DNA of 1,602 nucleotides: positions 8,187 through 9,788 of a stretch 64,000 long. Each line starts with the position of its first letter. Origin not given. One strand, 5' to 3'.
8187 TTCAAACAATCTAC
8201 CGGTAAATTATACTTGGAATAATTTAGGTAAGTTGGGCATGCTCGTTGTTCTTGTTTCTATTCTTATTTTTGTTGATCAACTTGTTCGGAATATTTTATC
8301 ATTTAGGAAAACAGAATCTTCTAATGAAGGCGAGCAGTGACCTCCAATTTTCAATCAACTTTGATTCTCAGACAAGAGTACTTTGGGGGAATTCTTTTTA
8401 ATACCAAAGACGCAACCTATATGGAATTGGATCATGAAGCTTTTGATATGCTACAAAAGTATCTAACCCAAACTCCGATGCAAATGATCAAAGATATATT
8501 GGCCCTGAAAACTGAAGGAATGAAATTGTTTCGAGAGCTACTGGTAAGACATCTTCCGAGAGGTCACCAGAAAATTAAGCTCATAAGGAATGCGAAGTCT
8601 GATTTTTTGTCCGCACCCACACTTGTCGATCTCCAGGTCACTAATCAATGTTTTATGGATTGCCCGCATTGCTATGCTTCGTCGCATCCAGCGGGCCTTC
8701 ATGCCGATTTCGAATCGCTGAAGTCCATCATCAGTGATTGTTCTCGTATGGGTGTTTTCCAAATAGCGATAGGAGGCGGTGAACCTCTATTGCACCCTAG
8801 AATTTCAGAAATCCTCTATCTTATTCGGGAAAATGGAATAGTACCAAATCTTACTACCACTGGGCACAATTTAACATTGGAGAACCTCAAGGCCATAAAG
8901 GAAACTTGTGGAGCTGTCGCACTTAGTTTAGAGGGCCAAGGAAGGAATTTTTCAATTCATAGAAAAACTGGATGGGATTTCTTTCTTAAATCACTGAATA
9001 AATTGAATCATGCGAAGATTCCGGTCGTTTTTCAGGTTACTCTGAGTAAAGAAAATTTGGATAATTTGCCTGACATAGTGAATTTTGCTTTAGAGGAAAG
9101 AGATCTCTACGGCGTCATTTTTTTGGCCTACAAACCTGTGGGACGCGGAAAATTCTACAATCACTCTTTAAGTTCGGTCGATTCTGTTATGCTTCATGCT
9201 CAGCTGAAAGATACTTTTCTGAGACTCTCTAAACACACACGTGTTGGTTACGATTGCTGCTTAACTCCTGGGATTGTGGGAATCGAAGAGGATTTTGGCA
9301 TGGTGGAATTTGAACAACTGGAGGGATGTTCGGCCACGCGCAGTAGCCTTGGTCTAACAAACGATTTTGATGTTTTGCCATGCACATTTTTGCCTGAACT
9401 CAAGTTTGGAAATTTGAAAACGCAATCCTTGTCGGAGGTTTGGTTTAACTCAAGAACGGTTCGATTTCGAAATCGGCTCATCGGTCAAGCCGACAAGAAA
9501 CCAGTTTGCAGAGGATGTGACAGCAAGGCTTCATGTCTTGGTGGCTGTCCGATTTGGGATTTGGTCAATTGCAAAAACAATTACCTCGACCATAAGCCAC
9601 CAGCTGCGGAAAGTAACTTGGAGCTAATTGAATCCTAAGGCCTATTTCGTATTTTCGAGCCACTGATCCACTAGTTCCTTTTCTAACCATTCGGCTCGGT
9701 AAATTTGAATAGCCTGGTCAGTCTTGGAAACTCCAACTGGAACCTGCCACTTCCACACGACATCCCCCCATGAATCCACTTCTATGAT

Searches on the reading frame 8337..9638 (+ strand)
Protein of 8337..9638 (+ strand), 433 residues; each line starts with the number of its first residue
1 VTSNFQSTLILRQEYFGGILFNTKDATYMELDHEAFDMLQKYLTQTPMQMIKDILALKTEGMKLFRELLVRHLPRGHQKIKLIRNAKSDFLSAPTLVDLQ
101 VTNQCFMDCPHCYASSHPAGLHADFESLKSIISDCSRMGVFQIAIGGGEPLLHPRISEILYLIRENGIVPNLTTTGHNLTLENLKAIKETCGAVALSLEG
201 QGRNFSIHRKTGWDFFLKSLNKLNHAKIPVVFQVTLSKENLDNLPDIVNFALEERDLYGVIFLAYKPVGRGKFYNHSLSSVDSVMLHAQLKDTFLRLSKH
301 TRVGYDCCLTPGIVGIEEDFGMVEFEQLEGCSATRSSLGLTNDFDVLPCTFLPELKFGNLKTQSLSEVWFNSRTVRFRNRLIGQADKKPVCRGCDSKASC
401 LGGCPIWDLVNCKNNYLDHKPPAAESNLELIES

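Call 26: search_protein_families(library=pfam, proteins=[window:8337-9638:+], max_evalue=0.00001)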
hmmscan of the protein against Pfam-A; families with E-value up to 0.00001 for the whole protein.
window:8337-9638:+ (433 aa): 2 families
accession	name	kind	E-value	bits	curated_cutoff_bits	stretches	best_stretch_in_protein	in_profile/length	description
PF04055.27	Radical_SAM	-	1.3e-17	64.9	29.5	1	100-251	2-166/166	Radical SAM superfamily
PF13186.11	SPASM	-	8.8e-10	39.2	21.5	1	331-395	1-67/67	Iron-sulfur cluster-binding domain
